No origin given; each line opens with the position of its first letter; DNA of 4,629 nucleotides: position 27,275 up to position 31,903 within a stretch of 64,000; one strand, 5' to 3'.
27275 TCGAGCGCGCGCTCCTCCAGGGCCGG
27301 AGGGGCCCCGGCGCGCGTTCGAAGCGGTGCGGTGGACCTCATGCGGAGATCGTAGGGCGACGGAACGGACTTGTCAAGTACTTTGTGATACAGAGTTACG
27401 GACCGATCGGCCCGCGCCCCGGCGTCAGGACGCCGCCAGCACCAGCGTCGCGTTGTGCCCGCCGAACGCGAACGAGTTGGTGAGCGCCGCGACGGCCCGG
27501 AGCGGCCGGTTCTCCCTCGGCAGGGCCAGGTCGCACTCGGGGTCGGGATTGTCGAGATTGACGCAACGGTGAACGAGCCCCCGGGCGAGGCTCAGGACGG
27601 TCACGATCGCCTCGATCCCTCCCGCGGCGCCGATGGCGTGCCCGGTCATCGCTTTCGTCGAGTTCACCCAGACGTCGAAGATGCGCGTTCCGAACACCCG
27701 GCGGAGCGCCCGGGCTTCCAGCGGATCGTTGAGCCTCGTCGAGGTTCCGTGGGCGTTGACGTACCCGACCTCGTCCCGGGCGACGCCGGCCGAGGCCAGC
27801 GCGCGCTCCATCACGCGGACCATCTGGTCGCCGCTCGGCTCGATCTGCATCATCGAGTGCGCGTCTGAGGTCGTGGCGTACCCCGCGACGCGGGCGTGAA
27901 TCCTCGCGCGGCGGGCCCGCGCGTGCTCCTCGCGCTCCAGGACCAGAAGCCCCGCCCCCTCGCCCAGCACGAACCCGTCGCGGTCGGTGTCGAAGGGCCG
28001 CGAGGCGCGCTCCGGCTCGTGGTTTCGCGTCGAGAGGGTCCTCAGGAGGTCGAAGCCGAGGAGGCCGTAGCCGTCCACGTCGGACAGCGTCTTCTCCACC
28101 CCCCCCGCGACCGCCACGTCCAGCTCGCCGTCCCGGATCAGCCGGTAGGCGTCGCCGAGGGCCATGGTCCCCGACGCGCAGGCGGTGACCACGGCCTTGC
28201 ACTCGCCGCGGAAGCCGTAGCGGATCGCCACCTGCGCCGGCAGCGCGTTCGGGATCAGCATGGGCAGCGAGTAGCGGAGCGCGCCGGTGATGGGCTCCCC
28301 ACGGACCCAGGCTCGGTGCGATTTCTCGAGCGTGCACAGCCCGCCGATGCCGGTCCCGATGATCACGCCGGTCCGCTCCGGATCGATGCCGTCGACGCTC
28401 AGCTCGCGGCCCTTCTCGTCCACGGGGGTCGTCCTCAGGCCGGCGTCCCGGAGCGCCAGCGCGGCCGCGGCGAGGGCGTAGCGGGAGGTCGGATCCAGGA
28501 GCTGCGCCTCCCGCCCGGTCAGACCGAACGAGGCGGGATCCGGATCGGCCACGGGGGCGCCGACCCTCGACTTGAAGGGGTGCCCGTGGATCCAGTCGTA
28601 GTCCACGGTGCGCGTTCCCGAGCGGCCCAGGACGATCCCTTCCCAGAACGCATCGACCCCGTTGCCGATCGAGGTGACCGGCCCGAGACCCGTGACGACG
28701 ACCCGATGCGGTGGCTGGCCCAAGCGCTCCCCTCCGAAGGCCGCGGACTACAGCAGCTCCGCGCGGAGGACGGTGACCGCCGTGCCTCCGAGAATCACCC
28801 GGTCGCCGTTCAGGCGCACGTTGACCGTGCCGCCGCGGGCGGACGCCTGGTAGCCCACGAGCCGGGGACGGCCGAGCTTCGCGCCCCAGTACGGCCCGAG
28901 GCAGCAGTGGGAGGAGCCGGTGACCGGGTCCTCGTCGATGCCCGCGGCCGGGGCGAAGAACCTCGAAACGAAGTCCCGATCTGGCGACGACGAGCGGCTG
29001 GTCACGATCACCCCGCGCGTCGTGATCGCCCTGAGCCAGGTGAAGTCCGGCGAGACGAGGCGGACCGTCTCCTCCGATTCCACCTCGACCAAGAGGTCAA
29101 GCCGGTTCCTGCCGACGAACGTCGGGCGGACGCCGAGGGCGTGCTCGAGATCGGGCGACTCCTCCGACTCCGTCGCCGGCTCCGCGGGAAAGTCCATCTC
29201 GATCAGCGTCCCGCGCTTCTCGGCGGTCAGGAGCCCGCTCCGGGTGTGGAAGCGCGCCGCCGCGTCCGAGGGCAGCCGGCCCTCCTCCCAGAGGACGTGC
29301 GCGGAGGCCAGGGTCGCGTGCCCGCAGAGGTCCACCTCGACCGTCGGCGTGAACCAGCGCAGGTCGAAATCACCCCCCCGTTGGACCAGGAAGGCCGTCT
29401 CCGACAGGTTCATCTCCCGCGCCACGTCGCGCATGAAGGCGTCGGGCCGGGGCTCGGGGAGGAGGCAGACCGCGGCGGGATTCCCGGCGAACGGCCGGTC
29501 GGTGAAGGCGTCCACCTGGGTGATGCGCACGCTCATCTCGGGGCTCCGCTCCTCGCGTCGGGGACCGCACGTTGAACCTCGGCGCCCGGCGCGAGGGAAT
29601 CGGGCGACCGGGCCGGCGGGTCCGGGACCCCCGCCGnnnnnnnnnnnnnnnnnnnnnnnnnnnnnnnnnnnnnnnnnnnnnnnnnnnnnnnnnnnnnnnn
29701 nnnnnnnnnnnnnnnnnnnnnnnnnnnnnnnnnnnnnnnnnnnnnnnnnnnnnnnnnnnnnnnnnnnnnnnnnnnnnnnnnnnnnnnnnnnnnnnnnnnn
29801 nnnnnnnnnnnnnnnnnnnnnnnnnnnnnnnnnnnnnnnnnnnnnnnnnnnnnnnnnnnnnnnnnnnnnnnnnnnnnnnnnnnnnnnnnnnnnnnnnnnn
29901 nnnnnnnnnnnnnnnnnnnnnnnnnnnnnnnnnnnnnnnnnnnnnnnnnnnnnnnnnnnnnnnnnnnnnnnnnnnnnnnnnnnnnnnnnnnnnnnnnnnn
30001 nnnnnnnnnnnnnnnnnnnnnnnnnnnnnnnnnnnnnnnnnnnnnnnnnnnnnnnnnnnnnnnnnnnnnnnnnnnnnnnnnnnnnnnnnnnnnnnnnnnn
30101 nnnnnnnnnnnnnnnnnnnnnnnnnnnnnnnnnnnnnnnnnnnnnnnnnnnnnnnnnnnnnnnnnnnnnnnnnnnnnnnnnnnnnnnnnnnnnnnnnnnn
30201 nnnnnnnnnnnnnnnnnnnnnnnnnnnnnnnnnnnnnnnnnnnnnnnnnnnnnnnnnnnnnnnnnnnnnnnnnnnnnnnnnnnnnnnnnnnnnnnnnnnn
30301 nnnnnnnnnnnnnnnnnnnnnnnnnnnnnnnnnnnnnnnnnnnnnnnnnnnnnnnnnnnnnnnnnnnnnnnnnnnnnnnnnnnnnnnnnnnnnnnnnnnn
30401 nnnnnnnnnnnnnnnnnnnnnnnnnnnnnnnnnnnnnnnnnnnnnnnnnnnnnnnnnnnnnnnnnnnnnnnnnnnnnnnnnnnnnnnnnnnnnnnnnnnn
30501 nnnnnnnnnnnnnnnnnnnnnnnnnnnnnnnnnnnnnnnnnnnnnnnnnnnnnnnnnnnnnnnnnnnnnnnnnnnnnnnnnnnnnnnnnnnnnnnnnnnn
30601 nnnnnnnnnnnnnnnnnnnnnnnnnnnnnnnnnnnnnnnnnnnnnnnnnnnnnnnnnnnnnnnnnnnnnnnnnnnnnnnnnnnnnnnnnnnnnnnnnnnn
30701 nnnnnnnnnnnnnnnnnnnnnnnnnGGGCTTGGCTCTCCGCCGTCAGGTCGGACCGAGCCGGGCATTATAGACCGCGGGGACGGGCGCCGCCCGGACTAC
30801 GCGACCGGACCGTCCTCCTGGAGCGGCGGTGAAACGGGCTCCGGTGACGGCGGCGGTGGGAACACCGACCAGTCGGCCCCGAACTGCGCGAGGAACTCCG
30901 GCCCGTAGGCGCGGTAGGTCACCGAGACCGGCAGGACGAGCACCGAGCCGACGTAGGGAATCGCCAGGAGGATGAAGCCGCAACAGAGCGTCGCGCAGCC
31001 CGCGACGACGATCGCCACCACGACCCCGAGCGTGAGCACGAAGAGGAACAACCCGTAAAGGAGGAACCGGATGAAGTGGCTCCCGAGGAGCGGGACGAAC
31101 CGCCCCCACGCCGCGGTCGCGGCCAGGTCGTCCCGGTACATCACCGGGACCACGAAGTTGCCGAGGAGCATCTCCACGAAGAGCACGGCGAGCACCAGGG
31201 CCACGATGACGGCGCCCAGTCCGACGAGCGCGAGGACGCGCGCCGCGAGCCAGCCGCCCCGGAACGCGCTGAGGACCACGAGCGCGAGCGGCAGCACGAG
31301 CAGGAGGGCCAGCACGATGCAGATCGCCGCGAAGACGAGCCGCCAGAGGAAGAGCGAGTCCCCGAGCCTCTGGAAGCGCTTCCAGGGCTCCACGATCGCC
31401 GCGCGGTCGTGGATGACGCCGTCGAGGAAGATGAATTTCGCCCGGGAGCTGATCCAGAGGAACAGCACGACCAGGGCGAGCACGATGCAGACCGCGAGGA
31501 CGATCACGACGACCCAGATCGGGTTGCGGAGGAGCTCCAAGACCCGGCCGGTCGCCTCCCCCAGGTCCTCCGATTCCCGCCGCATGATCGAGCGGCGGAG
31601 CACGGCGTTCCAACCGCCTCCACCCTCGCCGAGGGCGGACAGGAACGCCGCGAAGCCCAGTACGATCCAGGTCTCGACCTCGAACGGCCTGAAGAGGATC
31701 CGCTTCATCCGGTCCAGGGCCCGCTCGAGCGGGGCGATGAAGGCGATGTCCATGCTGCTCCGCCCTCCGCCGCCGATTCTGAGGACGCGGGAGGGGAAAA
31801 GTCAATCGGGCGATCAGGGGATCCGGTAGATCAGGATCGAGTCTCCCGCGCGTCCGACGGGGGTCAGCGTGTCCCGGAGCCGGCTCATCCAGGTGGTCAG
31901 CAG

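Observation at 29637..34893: Stripped-down ClpX-like AAA+ ATPase clustered with a polytopic membrane protein, a GT39 glycosyltransferase and a secreted Pro/Ala-tailed protein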

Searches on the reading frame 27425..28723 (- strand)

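Call 3: search_protein_families(library=pfam, proteins=[window:27425-28723:-], max_evalue=0.01)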
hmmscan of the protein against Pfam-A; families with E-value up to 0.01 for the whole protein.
window:27425-28723:- (432 aa): 3 families
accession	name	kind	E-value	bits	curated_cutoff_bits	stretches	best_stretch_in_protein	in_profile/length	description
PF00109.32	ketoacyl-synt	-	4.2e-49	167.9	20.8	1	7-268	3-252/252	Beta-ketoacyl synthase, N-terminal domain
PF02801.28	Ketoacyl-synt_C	-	2.4e-35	121.5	20.8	1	276-390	1-118/119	Beta-ketoacyl synthase, C-terminal domain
PF00108.29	Thiolase_N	-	7.7e-06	25.9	26.4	1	164-211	65-114/260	Thiolase, N-terminal domain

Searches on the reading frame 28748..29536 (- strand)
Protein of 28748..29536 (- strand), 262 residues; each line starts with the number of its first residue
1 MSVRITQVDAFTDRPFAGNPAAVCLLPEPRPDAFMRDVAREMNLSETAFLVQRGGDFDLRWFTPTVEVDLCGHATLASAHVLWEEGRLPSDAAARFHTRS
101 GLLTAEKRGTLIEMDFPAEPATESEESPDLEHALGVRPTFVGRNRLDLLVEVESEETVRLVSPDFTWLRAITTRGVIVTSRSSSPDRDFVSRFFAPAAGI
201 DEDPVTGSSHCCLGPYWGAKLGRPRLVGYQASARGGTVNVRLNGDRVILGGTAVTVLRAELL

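Call 3: search_protein_families(library=pfam, proteins=[window:28748-29536:-], max_evalue=0.01)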
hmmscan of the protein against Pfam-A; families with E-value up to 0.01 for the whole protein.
window:28748-29536:- (262 aa): 1 family
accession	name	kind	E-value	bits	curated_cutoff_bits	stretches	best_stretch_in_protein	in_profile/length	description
PF02567.21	PhzC-PhzF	-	4.4e-63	213.8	27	1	8-257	1-279/281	Phenazine biosynthesis-like protein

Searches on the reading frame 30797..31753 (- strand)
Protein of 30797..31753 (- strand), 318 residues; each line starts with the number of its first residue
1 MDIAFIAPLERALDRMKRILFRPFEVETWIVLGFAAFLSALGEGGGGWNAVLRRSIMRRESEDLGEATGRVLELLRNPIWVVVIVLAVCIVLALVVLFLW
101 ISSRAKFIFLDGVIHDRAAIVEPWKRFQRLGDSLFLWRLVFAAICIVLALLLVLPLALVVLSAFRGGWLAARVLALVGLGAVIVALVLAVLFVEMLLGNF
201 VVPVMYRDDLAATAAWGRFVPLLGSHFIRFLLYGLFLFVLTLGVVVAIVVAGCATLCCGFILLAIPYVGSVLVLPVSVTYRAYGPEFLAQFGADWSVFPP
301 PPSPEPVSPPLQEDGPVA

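Call 3: search_protein_families(library=pfam, proteins=[window:30797-31753:-], max_evalue=0.01)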
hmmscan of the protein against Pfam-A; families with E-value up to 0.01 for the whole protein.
window:30797-31753:- (318 aa): 1 family
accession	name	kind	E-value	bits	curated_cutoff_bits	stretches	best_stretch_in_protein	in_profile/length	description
PF24400.1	DUF7544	-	8.6e-33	114.3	27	1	9-276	7-248/302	Family of unknown function (DUF7544)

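Call 4: search_protein_families(library=ncbifam, proteins=[window:30797-31753:-], max_evalue=0.01)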
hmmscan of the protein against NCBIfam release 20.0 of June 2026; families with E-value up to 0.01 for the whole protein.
window:30797-31753:- (318 aa): 0 families

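Call 24: search_protein_families(library=padloc, proteins=[window:30797-31753:-], max_evalue=0.01)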
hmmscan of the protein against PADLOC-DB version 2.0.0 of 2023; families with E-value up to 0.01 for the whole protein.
window:30797-31753:- (318 aa): 0 families

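Call 33: find_homologous_proteins(query=window:30797-31753:-, max_evalue=0.001)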
Query window:30797-31753:- (318 aa): 272 proteins with E <= 0.001 among 8000 candidates; the best 120 are listed.
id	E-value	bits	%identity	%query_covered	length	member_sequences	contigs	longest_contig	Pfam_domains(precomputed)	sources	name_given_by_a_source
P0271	9.8e-198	674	100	100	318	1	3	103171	PF24400.2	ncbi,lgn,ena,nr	ncbi:MAG: hypothetical protein LAO51_03220 [Acidobacteriia bacterium]|nr:hypothetical protein [Terri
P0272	4.8e-157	541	81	94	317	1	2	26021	PF24400.2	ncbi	-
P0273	2.4e-153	529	80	93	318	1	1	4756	PF24400.2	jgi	jgi:hypothetical protein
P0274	1.7e-146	506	76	99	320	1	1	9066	PF24400.2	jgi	jgi:hypothetical protein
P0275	5.9e-138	478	73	94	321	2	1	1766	PF24400.2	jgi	-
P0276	1.1e-137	477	71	94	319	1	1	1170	PF24400.2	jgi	jgi:hypothetical protein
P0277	8.0e-136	471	70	94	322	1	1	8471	PF24400.2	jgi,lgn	jgi:hypothetical protein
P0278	1.2e-133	464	69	93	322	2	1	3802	PF24400.2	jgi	jgi:hypothetical protein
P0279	1.2e-133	464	69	93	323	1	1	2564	PF24400.2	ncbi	-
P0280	1.9e-132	460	70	93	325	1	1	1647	PF24400.2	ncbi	-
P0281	1.5e-126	440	65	94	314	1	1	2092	PF24400.2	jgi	jgi:hypothetical protein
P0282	2.8e-123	430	67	95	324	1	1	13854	PF24400.2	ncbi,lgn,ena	-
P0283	1.7e-96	342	54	94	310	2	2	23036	PF24400.2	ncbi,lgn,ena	-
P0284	2.3e-94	335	54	94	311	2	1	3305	PF24400.2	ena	-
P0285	4.5e-89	317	52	94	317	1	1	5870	PF24400.2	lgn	-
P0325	1.2e-67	247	43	96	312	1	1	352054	PF24400.2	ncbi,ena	-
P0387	7.1e-62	228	45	95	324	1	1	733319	PF24400.2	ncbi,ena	-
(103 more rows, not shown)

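Call 36: find_encoding_contigs(protein=P0387, flank=8000, max_places=1)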
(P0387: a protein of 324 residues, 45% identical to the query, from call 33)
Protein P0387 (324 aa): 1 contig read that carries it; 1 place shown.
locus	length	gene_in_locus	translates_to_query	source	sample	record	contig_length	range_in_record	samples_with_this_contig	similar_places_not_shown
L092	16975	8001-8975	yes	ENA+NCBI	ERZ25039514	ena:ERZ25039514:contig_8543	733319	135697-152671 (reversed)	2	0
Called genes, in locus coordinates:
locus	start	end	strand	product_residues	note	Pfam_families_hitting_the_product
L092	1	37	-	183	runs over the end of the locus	-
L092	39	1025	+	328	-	PF00108:Thiolase_N, PF00195:Chal_sti_synt_N (weak), PF08545:ACP_syn_III, PF08541:ACP_syn_III_C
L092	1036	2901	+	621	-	PF10150:RNase_E_G, PF20833:RNase_E_G_Thio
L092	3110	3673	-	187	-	PF13291:ACT_4 (faint), PF13740:ACT_6, PF22629:ACT_AHAS_ss (faint), PF01842:ACT (weak)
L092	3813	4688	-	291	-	PF13349:DUF4097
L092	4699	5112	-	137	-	-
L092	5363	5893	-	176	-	PF04542:Sigma70_r2, PF08281:Sigma70_r4_2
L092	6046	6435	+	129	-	PF04379:DUF525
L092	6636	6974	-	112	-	-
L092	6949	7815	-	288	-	PF00155:Aminotran_1_2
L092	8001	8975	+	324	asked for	PF24400:DUF7544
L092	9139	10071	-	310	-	PF00149:Metallophos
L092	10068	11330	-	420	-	PF04892:VanZ-LLP1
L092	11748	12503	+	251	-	PF00370:FGGY_N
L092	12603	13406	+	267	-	PF02782:FGGY_C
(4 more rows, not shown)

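Call 37: find_encoding_contigs(protein=P0325, flank=8000, max_places=1)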
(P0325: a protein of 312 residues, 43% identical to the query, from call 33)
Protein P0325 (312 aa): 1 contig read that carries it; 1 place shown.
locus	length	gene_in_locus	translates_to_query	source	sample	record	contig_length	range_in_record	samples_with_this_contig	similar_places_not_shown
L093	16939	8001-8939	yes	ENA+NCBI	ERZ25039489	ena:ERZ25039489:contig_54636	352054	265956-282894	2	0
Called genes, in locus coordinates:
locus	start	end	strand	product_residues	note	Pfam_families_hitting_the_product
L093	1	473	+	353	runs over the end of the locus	PF04015:DUF362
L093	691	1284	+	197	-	-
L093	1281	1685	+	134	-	PF13560:HTH_31 (weak), PF01381:HTH_3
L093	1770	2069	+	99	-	-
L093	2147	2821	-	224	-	PF07705:CARDB (faint)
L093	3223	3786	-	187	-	-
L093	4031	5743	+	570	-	PF00486:Trans_reg_C, PF13428:TPR_14 (faint), PF13432:TPR_16 (faint), PF00515:TPR_1 (faint), PF07719:TPR_2 (faint), PF13181:TPR_8 (faint), PF13414:TPR_11 (faint), PF13431:TPR_17 (faint), +1 more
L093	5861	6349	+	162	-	PF05988:DUF899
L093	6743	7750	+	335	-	PF00753:Lactamase_B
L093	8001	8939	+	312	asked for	PF24400:DUF7544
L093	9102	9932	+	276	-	-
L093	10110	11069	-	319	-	-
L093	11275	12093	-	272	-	PF00395:SLH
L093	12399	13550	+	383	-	PF02276:CytoC_RC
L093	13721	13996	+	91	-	PF02810:SEC-C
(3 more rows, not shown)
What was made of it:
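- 30797..31753 (-): 318-aa DUF7544 polytopic membrane protein. It lies within 10 kb of the AAA+ in only 4 family loci and directly beside it in 2. Distant DUF7544 genes sit in unrelated contexts (calls 36, 37).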
